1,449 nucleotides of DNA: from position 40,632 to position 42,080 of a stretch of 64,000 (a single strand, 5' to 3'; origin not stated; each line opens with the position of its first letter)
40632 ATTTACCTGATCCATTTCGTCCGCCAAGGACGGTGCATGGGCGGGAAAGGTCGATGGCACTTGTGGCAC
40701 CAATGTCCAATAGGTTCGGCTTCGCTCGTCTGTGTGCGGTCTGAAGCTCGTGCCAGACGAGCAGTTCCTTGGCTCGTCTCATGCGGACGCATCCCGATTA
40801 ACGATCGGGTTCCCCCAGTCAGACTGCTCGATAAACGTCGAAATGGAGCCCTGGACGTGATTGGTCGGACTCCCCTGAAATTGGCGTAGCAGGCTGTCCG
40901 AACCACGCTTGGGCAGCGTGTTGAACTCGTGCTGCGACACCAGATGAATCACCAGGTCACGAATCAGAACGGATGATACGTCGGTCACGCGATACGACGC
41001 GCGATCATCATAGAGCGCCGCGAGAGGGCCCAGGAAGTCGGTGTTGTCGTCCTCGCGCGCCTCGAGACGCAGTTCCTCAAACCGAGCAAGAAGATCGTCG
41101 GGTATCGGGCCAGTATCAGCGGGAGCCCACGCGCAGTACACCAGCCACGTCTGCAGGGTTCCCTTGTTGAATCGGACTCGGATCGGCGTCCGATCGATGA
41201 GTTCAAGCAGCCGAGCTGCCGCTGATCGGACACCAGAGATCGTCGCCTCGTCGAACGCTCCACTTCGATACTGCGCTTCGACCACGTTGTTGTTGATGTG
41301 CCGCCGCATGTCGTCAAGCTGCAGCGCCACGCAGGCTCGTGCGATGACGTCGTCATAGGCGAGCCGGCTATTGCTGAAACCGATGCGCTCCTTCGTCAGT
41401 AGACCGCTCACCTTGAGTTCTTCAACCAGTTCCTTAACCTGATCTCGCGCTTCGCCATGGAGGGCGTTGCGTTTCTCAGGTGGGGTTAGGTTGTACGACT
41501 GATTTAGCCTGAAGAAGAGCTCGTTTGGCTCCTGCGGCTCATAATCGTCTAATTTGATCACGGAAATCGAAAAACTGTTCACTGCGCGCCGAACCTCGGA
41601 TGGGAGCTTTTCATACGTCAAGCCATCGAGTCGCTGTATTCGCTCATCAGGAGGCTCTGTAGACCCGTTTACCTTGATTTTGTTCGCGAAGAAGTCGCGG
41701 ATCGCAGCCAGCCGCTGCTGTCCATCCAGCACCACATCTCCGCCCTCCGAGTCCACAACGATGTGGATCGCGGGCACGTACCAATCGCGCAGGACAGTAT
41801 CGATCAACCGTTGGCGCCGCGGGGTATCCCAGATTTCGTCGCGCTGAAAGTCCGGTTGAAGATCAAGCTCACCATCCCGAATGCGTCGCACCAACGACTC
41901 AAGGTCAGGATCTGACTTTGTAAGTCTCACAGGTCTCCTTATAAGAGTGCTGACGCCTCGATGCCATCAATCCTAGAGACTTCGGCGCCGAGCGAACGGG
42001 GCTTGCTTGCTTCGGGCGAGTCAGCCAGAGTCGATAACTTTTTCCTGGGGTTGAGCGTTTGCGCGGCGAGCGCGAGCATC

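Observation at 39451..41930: Translationally coupled DUF262 + ABC-ATPase/TOPRIM (OLD-like) gene pair: candidate uncharacterised anti-phage module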

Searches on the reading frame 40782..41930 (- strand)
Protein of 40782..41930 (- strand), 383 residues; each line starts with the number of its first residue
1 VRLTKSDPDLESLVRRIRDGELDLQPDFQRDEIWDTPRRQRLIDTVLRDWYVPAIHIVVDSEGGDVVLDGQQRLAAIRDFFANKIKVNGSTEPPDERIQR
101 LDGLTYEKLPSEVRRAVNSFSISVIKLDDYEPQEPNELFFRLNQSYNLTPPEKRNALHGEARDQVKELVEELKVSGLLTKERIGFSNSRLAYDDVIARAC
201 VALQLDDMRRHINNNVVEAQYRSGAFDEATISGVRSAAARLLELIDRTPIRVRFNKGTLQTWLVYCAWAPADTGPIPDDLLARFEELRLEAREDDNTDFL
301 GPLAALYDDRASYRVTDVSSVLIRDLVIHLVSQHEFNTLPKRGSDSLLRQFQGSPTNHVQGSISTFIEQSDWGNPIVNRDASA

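Call 3: search_protein_families(library=pfam, proteins=[window:40782-41930:-], max_evalue=0.1)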
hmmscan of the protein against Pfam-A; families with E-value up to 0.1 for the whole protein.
window:40782-41930:- (383 aa): 2 families
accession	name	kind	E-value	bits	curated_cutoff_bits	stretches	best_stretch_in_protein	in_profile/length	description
PF03235.19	GmrSD_N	-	6.8e-18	65.9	33.2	1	11-158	2-198/199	GmrSD restriction endonuclease, N-terminal domain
PF04972.22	BON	-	0.053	14.2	27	0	36-75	3-42/69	BON domain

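Call 4: search_protein_families(library=padloc, proteins=[window:40782-41930:-], max_evalue=0.1)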
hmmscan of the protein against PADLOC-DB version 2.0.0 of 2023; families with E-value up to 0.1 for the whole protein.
window:40782-41930:- (383 aa): 7 families
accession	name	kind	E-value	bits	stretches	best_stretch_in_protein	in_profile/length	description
PDLC03877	NsnA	-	2.3e-32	110.7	1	3-206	46-246/385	-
PDLC04027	PD-T4-2_A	-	2.6e-17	60.9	1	13-200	43-236/363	-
PDLC03418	REase_II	-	2.8e-05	21.4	1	19-87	29-97/372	Type II restriction enzyme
PDLC04150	HEC-05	-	0.017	12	0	13-52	13-51/583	-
PDLC02811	DpdB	-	0.028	11.2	1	60-87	112-139/370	DpdB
PDLC04151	HEC-05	-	0.039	10.7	0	65-77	114-126/600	-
PDLC04709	PDC-M55C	-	0.051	10.2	0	101-150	182-230/554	-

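Call 5: search_protein_families(library=ncbifam, proteins=[window:40782-41930:-], max_evalue=0.1)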
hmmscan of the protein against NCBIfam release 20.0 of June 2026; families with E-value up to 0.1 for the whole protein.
window:40782-41930:- (383 aa): 2 families
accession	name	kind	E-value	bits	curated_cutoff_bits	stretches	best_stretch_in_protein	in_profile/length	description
TIGR03187.1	DGQHR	domain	0.03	14.1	58.85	0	66-86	100-120/276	DGQHR domain-containing protein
NF041060.1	DpdB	equivalog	0.035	13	300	1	55-87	102-134/352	DGQHR domain-containing protein DpdB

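Call 18: search_solved_structures(query=window:40782-41930:-, max_evalue=1, show_alignments=1)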
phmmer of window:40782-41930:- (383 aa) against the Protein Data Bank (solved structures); distinct sequences matched with E-value up to 1: 5.
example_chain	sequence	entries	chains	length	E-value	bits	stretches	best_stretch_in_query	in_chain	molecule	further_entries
8bu0_A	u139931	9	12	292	0.051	16.1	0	191-230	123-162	Consensus tetratricopeptide repeat protein | Crystal structure of an 8-repeat consensus TPR superhelix with Zinc. | Monomer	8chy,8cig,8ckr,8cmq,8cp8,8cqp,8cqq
3afj_A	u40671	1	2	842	0.22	14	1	293-373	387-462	Cellobiose Phosphorylase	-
3act_A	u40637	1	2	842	0.22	14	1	293-373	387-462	Cellobiose Phosphorylase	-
2cqs_A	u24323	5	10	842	0.22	14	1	293-373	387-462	Cellobiose Phosphorylase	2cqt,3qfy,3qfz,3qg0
3acs_A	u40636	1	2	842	0.22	14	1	293-373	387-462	Cellobiose Phosphorylase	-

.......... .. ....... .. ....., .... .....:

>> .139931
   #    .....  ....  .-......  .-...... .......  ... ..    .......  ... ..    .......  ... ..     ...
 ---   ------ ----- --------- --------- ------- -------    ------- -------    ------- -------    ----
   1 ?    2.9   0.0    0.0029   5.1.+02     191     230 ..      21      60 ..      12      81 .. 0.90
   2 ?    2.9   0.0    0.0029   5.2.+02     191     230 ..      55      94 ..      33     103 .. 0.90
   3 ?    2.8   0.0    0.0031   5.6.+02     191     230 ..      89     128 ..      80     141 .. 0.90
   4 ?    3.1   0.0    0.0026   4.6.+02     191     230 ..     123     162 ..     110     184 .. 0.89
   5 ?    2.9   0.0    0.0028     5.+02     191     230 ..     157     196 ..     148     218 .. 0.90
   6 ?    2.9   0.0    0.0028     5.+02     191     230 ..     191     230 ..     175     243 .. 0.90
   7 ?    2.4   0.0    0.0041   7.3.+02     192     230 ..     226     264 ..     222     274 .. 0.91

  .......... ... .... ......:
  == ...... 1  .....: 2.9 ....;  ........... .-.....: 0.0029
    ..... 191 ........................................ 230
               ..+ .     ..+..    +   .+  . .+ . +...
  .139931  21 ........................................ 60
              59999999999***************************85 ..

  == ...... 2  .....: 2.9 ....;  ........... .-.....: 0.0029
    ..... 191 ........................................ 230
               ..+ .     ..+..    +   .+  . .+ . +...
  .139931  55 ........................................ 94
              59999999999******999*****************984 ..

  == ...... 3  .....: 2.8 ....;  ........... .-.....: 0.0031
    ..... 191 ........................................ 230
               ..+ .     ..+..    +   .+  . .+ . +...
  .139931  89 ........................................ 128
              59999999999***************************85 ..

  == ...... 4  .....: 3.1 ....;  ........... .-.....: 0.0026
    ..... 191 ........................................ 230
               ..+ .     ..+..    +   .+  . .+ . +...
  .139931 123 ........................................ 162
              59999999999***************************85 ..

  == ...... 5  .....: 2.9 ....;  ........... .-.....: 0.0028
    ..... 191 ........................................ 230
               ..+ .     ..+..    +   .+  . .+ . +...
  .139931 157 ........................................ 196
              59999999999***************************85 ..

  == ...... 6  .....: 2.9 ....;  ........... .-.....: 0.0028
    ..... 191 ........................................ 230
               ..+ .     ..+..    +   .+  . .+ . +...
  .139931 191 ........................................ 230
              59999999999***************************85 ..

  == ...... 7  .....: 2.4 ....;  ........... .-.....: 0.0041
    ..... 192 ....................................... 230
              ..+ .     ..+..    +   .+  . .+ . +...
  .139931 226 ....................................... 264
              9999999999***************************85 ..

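Call 32: find_homologous_proteins(query=window:40782-41930:-, max_evalue=0.001)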
Query window:40782-41930:- (383 aa): 1588 proteins with E <= 0.001 among 7893 candidates; the best 120 are listed.
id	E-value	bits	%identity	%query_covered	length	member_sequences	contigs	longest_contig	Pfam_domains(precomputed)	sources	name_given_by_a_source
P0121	2.3e-227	772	89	100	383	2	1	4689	PF03235.20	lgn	-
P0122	3.7e-227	772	90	100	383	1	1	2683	PF03235.20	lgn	-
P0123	7.1e-222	754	87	100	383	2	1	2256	PF03235.20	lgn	-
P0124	1.2e-220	750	88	100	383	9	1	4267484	PF03235.20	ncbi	ncbi:MAG: DUF262 domain-containing protein [Microbacterium enclense]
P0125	4.2e-220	749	87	100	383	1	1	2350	PF03235.20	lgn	-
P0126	8.4e-220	748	87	100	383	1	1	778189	PF03235.20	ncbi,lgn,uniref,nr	ncbi:uncharacterized protein DUF262 [Microbacterium sp. AG157]|uniref:DUF262 domain-containing prote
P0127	5.7e-217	738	86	99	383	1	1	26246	PF03235.20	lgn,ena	-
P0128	3.1e-215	733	86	99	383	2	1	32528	PF03235.20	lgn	-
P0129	3.0e-214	729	85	100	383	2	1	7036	PF03235.20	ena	-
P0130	3.8e-212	722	83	99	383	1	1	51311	PF03235.20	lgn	-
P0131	1.1e-208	711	85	97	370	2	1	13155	PF03235.20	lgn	-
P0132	7.0e-197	672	80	99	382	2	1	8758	PF03235.20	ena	-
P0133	4.0e-189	647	76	99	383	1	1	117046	PF03235.20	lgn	-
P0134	4.5e-178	610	75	98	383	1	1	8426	PF03235.20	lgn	-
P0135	7.7e-176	603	73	100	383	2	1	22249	PF03962.22,PF03235.20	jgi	-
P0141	6.7e-156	537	64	98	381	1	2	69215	PF03235.20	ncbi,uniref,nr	ncbi:DUF262 domain-containing protein [Timonella senegalensis]|uniref:DUF262 domain-containing prote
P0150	1.5e-145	503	60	98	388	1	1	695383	PF03235.20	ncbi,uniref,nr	ncbi:DUF262 domain-containing protein [Paractinoplanes lichenicola]|uniref:DUF262 domain-containing 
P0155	6.7e-145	501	61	98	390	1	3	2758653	PF03235.20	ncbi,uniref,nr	ncbi:DUF262 domain-containing protein [Corynebacterium flavescens]|uniref:GmrSD restriction endonucl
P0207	2.6e-138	479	58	99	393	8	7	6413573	PF03235.20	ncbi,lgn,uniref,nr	ncbi:DUF262 domain-containing protein [Mycolicibacterium fortuitum]|uniref:GmrSD restriction endonuc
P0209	3.9e-138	479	60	97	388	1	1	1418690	PF03235.20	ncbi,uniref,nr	ncbi:DUF262 domain-containing protein [Sanguibacter hominis ATCC BAA-789]|uniref:DUF262 domain-conta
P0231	3.1e-135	469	57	98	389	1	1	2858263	PF03235.20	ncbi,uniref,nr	ncbi:DUF262 domain-containing protein [Corynebacterium suedekumii]|uniref:DUF262 domain-containing p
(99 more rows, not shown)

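Call 101: search_solved_structures(query=A2, max_evalue=1, show_alignments=3)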
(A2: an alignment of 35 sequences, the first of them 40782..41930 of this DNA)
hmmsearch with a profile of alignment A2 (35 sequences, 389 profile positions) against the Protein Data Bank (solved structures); distinct sequences matched with E-value up to 1: 2.
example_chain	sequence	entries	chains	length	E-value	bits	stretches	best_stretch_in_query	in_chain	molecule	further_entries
2jn6_A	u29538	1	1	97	0.48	12.8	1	223-301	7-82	Protein Cgl2762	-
2lmj_A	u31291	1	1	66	0.87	11.9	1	124-149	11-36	Tyrosine-protein kinase ITK/TSK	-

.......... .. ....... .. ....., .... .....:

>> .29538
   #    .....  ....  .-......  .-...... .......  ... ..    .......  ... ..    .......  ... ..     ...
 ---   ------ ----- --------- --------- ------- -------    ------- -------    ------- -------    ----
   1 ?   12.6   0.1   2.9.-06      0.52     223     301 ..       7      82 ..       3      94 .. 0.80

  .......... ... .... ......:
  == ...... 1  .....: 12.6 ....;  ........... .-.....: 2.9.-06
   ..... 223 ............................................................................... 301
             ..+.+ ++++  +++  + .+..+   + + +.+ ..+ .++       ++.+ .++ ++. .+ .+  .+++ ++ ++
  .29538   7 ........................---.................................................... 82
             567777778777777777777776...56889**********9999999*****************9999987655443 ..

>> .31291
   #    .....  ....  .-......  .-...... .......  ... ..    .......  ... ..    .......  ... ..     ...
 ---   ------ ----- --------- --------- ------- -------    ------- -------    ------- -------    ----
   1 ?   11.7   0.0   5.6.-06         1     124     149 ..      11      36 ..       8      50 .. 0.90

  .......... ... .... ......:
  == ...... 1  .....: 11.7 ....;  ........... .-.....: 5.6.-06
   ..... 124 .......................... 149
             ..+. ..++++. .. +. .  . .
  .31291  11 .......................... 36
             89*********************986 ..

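Call 109: list_cluster_members(proteins=[P0126, P0141, P0155, P0150, P0207, P0209, P0231, P0005, P0020, P0052])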
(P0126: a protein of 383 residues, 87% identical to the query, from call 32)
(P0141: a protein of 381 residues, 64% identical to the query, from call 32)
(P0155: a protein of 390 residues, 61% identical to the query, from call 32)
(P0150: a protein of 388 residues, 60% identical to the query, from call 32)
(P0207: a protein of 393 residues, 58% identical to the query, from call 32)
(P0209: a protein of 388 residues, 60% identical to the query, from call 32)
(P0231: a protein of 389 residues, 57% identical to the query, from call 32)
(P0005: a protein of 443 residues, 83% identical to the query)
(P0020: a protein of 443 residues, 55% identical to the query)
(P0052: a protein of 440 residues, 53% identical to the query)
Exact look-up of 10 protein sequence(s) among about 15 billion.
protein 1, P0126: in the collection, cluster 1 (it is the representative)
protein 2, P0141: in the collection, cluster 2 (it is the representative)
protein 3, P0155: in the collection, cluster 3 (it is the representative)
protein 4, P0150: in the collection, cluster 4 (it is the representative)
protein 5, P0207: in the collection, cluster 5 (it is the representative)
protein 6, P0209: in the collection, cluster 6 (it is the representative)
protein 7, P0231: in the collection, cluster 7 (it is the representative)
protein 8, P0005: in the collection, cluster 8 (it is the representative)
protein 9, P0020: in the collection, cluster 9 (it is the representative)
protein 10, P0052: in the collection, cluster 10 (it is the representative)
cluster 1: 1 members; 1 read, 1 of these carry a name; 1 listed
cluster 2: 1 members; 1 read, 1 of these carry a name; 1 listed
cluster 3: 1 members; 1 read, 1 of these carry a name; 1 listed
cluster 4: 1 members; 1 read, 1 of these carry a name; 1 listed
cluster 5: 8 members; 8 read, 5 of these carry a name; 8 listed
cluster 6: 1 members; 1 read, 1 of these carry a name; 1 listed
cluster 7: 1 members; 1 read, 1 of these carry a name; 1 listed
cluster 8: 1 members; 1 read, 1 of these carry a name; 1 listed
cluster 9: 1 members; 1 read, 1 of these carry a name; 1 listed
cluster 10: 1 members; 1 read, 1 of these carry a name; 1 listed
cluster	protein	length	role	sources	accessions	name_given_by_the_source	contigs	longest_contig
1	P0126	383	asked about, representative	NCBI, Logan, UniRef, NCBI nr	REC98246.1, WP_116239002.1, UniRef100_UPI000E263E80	uncharacterized protein DUF262 [Microbacterium sp. AG157] | DUF262 domain-containing protein n=1 Tax=Microbacterium sp. AG157 TaxID=2183993 ... | DUF262 domain-containing protein [Microbacterium sp. AG157]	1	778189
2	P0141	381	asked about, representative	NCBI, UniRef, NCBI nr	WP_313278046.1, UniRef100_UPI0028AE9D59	DUF262 domain-containing protein [Timonella senegalensis] | DUF262 domain-containing protein n=1 Tax=Timonella senegalensis TaxID=1465825 ...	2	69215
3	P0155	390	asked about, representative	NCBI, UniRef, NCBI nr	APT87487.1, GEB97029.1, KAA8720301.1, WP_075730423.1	DUF262 domain-containing protein [Corynebacterium flavescens] | GmrSD restriction endonucleases N-terminal domain-containing protein n=1 ...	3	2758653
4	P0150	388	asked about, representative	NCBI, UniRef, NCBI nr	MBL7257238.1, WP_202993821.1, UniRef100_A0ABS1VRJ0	DUF262 domain-containing protein [Paractinoplanes lichenicola] | DUF262 domain-containing protein n=1 Tax=Paractinoplanes lichenicola TaxID=2802976 ... | DUF262 domain-containing protein [Actinoplanes lichenicola]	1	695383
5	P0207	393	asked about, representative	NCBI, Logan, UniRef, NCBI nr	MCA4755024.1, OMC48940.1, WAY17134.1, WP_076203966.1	DUF262 domain-containing protein [Mycolicibacterium fortuitum] | GmrSD restriction endonucleases N-terminal domain-containing protein n=1 ...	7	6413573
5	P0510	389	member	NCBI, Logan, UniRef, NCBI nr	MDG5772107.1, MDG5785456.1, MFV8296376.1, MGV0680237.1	DUF262 domain-containing protein [Mycolicibacterium fortuitum] | DUF262 domain-containing protein n=1 Tax=Mycolicibacterium fortuitum TaxID=1766 ...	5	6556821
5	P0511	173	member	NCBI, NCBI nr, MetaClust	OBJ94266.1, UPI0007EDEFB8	hypothetical protein A5638_02945 [Mycolicibacterium fortuitum] | status=active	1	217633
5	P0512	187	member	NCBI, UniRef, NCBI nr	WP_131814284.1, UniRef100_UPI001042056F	hypothetical protein [Mycolicibacterium fortuitum] | hypothetical protein n=1 Tax=Mycolicibacterium fortuitum TaxID=1766 RepID=UPI001042056F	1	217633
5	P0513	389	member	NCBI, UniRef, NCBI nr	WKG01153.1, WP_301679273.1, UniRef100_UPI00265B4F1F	DUF262 domain-containing protein [Mycolicibacterium sp. HK-90] | DUF262 domain-containing protein n=1 Tax=Mycolicibacterium sp. HK-90 TaxID=3056937 ...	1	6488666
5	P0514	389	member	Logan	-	-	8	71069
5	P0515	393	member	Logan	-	-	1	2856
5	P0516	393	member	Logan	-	-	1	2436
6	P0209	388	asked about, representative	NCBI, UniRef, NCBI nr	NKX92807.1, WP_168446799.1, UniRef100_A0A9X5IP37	DUF262 domain-containing protein [Sanguibacter hominis ATCC BAA-789] | DUF262 domain-containing protein n=1 Tax=Sanguibacter hominis ATCC BAA-789 TaxID=1312740 ... | DUF262 domain-containing protein [Sanguibacter hominis]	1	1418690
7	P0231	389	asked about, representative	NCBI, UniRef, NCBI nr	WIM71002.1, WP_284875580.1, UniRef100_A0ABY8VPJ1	DUF262 domain-containing protein [Corynebacterium suedekumii] | DUF262 domain-containing protein n=1 Tax=Corynebacterium suedekumii TaxID=3049801 ...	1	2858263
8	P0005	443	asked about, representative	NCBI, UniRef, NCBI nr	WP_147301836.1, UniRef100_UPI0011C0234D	hypothetical protein [Microbacterium sp. AG157] | hypothetical protein n=1 Tax=Microbacterium sp. AG157 TaxID=2183993 RepID=UPI0011C0234D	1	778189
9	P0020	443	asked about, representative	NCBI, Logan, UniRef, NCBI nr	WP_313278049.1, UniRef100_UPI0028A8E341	ATP-dependent nuclease [Timonella senegalensis] | ATP-dependent nuclease n=1 Tax=Timonella senegalensis TaxID=1465825 RepID=UPI0028A8E341 | ATP-binding protein [Timonella senegalensis]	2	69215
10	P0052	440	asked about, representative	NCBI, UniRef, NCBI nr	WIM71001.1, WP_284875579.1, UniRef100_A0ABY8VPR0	ATP-dependent nuclease [Corynebacterium suedekumii] | ATPase AAA-type core domain-containing protein n=1 Tax=Corynebacterium suedekumii ... | hypothetical protein [Corynebacterium suedekumii]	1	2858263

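Call 121: search_protein_families(library=phrogs, proteins=[window:40782-41930:-], max_evalue=0.001)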
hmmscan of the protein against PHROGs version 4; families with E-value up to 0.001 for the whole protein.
window:40782-41930:- (383 aa): 3 families
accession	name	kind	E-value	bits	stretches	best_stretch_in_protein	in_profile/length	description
phrog_1583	-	unknown function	9.4e-44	150.8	1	1-328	14-346/417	-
phrog_2598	-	unknown function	3.3e-30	106.4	1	5-222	29-247/352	-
phrog_1033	-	DNA, RNA and nucleotide metabolism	0.00097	20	0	14-78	33-97/334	ParB-like partition protein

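Call 122: search_dna_similar(query=window:40782-41930:-, collection=phages, mode=protein, max_rows=12, max_evalue=0.001)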
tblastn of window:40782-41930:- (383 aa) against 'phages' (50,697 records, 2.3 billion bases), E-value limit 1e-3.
Records with a match: 263; places in all: 263; records where one place covers at least 80% of the query: 0.
Best place of each record, by identity: <60% 263.
By first word of the organism name: Klebsiella 114; Escherichia 55; Enterobacter 19; Cronobacter 14; Citrobacter 10; Moraxella 9; Bacillus 6; Vibrio 5; Enterobacteria 5; Shigella 4; and 14 more.
By host as written in the record: Klebsiella pneumoniae 54; - 26; Escherichia coli 23; Moraxella catarrhalis 9; Klebsiella sp. M5a1 8; Cronobacter sakazakii 7; Enterobacter cloacae 6; Escherichia coli str. K-12 substr. MG1655 6; and 84 more.
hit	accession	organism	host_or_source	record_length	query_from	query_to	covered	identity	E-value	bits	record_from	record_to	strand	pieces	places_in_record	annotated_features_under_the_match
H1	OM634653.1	Bacillus phage vB_BsuS_PJN02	Bacillus subtilis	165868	1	248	65%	22.9%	4e-7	58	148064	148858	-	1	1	DUF262 domain-containing protein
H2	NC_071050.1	Bacillus phage vB_BsuS_PJN02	Bacillus subtilis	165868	1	248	65%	22.9%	4e-7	58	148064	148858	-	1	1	DUF262 domain-containing protein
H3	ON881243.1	Bacillus phage PK-3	Bacillus sp.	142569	1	218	57%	24.1%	3e-7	58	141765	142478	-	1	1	DUF262 domain-containing protein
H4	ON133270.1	Bacillus phage 2S-4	Rosselomorea vietnamensis FJAT-46955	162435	1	218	57%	24.1%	3e-7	58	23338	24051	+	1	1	none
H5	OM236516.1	Bacillus phage FADO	Bacillus subtilis BEST7003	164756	1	218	57%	24.1%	3e-7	58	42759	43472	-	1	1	hypothetical protein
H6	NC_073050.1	Bacillus phage FADO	Bacillus subtilis BEST7003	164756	1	218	57%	24.1%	3e-7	58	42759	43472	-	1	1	hypothetical protein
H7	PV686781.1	Alicyclobacillus phage MMB025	Alicyclobacillus acidoterrestris MMB007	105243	21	206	49%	27.1%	4e-9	64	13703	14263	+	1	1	DefenseFinder protein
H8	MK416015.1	Klebsiella phage ST16-OXA48phi5.4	Klebsiella pneumoniae ST16-OXA48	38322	7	158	40%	31.4%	5e-12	73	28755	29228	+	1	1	hypothetical protein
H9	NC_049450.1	Klebsiella phage ST16-OXA48phi5.4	Klebsiella pneumoniae ST16-OXA48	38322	7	158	40%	31.4%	5e-12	73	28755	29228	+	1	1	DUF262 domain-containing protein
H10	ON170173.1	Ralstonia phage YO101_3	Ralstonia solanacearum S718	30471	22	171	39%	31.5%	4e-9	64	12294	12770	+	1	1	record has no annotation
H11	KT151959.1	Brevibacillus phage Sundance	Brevibacillus laterosporus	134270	2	160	42%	28.6%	4e-11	71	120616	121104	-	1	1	hypothetical protein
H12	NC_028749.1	Brevibacillus phage Sundance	Brevibacillus laterosporus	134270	2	160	42%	28.6%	4e-11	71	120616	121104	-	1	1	hypothetical protein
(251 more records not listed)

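Call 124: get_annotated_region(hit=H9, flank=3500)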
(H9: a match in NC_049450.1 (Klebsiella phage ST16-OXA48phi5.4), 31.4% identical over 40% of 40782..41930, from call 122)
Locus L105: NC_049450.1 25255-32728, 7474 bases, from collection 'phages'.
description: Klebsiella phage ST16-OXA48phi5.4, complete genome.
organism: Klebsiella phage ST16-OXA48phi5.4 (NCBI taxid 2510483)
taxonomy: Viruses; Duplodnaviria; Heunggongvirae; Uroviricota; Caudoviricetes; Peduoviridae; Reipivirus; Reipivirus ST16OXA48phi54
host: Klebsiella pneumoniae ST16-OXA48; source: -; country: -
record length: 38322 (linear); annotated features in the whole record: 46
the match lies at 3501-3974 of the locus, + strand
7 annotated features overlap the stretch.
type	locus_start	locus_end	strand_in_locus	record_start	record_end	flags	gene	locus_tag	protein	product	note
CDS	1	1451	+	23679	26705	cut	-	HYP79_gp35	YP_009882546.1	tail protein I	-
CDS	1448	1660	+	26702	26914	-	-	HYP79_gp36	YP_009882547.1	hypothetical protein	-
CDS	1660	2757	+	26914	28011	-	-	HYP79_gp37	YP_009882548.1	tail collar fiber protein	-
CDS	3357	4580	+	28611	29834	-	-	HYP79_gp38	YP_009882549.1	DUF262 domain-containing protein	hypothetical protein, DUF262 domain-containing protein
CDS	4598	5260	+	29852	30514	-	-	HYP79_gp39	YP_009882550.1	hypothetical protein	-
CDS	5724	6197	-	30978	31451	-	-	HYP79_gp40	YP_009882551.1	tail protein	-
CDS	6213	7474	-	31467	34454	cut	-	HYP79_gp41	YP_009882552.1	tail length tape measure protein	-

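Call 134: search_protein_families(library=pfam, alignment_id=A2, max_evalue=0.05)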
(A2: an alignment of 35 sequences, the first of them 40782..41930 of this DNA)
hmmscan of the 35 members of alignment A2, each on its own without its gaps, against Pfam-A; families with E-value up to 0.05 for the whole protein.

A. member 1, window:40782-41930:- (383 aa): 1 family
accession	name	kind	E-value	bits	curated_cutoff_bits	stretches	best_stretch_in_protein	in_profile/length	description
PF03235.19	GmrSD_N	-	6.8e-18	65.9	33.2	1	11-158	2-198/199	GmrSD restriction endonuclease, N-terminal domain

B. families by the number of members that match (of 35 scanned): 5 families
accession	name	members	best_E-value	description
PF03235.19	GmrSD_N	35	3.2e-22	GmrSD restriction endonuclease, N-terminal domain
PF03962.21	Mnd1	4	1.5e-05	Mnd1 HTH domain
PF14338.12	Mrr_N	1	0.013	Mrr N-terminal domain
PF25081.1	CC142_N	1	0.02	CC142 N-terminal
PF07014.17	Hs1pro-1_C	1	0.032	Hs1pro-1 protein C-terminus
